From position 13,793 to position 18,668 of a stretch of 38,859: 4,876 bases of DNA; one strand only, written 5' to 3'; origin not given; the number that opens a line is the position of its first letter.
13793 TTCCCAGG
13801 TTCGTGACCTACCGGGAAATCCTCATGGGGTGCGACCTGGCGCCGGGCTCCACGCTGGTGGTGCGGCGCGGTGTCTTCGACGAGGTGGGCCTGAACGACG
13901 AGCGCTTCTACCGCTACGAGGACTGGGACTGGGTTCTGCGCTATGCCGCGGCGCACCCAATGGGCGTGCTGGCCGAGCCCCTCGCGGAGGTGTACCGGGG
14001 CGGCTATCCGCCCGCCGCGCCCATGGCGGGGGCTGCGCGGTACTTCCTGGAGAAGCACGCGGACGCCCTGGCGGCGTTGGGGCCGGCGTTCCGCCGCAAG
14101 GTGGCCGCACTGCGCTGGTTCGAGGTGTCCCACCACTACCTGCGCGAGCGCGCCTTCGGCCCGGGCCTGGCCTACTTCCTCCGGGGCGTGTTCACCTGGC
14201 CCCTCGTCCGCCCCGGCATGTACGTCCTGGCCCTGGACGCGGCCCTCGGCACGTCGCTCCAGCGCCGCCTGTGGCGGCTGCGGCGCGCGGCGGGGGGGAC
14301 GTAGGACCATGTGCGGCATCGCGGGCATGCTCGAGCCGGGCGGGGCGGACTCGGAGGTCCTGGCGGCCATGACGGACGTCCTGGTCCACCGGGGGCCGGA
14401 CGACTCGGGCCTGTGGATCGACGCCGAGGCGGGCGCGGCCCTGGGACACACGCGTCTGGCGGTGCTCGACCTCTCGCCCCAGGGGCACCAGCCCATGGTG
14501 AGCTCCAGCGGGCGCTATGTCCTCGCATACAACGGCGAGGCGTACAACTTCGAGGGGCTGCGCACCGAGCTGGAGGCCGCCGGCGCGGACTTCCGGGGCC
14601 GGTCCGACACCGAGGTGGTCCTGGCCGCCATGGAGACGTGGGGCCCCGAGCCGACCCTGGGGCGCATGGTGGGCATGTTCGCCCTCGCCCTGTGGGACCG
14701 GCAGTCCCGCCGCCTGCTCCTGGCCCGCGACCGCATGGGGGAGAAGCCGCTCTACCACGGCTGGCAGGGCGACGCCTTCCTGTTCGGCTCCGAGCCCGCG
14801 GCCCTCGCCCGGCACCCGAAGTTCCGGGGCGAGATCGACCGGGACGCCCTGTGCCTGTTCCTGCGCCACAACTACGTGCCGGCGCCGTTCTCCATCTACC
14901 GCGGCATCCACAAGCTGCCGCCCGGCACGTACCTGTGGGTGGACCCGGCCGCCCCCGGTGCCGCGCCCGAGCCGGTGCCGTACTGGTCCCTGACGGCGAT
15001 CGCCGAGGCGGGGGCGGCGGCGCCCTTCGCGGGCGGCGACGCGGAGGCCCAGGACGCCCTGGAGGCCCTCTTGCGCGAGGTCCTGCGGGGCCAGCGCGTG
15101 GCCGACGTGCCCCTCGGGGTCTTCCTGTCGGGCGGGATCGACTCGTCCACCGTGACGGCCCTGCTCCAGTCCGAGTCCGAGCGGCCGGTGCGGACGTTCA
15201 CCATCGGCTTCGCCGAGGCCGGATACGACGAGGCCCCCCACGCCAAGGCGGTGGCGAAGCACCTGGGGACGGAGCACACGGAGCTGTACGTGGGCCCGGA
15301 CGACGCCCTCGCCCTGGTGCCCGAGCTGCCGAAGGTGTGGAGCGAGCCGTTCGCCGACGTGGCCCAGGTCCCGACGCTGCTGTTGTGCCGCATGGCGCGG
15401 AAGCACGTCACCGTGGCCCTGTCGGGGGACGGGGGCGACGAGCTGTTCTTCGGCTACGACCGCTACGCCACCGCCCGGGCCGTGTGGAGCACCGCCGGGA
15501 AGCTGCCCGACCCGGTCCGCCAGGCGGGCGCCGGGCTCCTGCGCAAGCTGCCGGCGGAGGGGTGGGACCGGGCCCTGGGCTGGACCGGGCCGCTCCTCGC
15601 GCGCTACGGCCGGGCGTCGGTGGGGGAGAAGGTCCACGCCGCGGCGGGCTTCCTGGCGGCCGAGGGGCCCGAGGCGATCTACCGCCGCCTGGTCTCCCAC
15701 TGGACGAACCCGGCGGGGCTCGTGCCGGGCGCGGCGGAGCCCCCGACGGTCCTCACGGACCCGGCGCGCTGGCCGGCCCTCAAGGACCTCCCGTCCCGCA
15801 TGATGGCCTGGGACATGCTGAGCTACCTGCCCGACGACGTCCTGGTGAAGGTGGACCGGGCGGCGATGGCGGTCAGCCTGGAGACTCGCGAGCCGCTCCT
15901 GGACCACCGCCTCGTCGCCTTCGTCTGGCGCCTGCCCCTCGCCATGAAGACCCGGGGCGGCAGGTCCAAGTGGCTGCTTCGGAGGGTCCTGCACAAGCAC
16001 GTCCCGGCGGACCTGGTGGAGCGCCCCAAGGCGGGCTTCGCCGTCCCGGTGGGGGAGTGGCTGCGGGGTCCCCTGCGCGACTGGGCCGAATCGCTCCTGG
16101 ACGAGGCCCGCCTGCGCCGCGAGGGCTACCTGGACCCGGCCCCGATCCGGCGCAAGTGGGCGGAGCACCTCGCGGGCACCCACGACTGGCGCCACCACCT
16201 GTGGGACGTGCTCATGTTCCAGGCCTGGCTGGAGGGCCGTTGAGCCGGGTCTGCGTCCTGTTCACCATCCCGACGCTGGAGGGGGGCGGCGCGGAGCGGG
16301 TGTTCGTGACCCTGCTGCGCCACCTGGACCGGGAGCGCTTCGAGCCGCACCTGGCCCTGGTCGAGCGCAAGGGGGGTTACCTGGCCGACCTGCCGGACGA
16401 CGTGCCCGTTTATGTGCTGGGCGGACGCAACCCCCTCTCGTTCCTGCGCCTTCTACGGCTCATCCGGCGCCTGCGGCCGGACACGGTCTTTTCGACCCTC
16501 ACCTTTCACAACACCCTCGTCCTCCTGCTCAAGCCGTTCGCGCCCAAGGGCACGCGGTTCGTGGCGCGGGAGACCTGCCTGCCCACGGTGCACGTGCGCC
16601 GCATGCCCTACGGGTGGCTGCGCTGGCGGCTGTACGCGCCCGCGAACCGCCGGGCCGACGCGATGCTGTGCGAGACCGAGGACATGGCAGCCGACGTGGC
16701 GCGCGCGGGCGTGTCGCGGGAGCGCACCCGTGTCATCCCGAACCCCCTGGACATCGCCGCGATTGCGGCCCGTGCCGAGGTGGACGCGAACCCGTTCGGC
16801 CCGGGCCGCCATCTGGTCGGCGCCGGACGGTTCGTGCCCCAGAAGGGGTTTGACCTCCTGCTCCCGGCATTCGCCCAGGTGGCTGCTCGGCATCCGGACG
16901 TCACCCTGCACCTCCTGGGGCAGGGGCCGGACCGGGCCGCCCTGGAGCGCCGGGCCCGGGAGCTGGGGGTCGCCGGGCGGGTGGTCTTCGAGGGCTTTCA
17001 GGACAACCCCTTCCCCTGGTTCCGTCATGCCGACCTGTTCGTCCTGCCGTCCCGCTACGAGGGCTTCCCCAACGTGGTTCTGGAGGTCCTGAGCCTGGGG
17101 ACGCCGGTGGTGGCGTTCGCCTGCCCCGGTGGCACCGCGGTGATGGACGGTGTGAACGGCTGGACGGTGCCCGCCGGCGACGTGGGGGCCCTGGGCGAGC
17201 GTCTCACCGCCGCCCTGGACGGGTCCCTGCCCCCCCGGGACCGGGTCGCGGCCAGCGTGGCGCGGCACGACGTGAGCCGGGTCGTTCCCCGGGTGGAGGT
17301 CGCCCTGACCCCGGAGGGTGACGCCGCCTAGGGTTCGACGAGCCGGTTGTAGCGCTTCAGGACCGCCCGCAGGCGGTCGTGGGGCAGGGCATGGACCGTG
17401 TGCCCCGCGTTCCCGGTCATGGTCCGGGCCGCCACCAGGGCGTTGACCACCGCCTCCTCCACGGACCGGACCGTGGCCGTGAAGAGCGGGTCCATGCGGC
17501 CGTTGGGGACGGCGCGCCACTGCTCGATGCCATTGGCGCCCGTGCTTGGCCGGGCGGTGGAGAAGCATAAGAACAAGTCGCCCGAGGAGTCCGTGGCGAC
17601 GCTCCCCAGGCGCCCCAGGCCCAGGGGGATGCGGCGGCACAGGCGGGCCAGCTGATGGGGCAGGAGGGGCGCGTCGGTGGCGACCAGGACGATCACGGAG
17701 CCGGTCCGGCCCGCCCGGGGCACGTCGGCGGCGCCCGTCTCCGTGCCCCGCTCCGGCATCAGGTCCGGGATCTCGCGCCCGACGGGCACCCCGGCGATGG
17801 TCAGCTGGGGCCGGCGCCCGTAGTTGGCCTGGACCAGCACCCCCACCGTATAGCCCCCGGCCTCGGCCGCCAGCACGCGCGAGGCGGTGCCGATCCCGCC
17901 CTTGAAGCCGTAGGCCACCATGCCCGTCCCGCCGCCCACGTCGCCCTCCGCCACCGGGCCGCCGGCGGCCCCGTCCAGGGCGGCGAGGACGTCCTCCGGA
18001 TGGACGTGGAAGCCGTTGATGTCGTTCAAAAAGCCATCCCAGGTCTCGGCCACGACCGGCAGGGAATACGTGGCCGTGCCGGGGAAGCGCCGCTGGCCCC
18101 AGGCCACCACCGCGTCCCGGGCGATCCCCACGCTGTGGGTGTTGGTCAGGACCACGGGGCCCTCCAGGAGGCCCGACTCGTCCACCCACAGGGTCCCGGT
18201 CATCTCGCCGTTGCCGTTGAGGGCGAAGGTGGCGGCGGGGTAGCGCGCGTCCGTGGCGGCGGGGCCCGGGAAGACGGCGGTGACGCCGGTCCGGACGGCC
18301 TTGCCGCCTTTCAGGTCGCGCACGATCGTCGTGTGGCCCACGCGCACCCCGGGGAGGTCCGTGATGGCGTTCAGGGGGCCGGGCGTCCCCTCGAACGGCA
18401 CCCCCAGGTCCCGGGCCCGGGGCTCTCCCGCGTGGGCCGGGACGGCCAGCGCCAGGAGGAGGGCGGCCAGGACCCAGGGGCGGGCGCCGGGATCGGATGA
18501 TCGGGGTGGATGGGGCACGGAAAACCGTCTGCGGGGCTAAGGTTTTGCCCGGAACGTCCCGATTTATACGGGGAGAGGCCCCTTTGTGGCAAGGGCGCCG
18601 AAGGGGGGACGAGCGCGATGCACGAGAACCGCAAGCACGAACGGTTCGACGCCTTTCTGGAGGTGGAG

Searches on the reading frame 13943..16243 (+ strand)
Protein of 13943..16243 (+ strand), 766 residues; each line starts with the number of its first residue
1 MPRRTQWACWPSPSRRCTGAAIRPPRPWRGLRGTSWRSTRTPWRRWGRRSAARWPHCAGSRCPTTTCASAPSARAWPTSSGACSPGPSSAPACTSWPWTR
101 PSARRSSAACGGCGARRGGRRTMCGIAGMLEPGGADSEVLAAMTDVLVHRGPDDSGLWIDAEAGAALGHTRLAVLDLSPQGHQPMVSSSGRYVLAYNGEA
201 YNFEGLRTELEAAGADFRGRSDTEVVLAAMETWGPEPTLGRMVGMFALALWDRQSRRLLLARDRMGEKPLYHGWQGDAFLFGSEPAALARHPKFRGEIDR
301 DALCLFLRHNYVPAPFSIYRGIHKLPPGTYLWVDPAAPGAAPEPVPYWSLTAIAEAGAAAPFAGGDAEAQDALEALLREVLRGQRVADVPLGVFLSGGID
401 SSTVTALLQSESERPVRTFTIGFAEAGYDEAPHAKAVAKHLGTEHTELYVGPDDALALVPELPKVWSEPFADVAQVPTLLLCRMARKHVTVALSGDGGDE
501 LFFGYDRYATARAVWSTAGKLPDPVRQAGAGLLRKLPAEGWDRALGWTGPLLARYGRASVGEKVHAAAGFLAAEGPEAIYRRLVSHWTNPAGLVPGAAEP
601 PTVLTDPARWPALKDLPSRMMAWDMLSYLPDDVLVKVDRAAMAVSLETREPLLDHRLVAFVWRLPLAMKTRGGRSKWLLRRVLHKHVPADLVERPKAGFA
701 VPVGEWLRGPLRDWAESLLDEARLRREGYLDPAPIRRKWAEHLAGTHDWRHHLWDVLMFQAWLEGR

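Call 35: search_protein_families(library=pfam, proteins=[window:13943-16243:+], max_evalue=0.001)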
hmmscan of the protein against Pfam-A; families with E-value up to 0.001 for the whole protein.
window:13943-16243:+ (766 aa): 4 families
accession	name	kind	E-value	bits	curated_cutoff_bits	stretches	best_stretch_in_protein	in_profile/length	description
PF00733.27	Asn_synthase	-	6.8e-117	391.5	21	1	373-764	2-354/354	Asparagine synthase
PF13522.11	GATase_6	-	3.5e-44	150.4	27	1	152-284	1-130/130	Glutamine amidotransferase domain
PF13537.11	GATase_7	-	2.4e-41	141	25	1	169-289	1-122/123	Glutamine amidotransferase domain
PF02540.23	NAD_synthase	-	0.00092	18.8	21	0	372-452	4-83/242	NAD synthase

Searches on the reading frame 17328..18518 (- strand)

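Call 35: search_protein_families(library=pfam, proteins=[window:17328-18518:-], max_evalue=0.001)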
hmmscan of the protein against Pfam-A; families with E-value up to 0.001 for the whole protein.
window:17328-18518:- (396 aa): 1 family
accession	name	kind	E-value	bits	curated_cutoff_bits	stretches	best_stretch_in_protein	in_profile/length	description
PF03576.19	Peptidase_S58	-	5.7e-111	371.3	23.9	1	50-375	1-307/307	Peptidase family S58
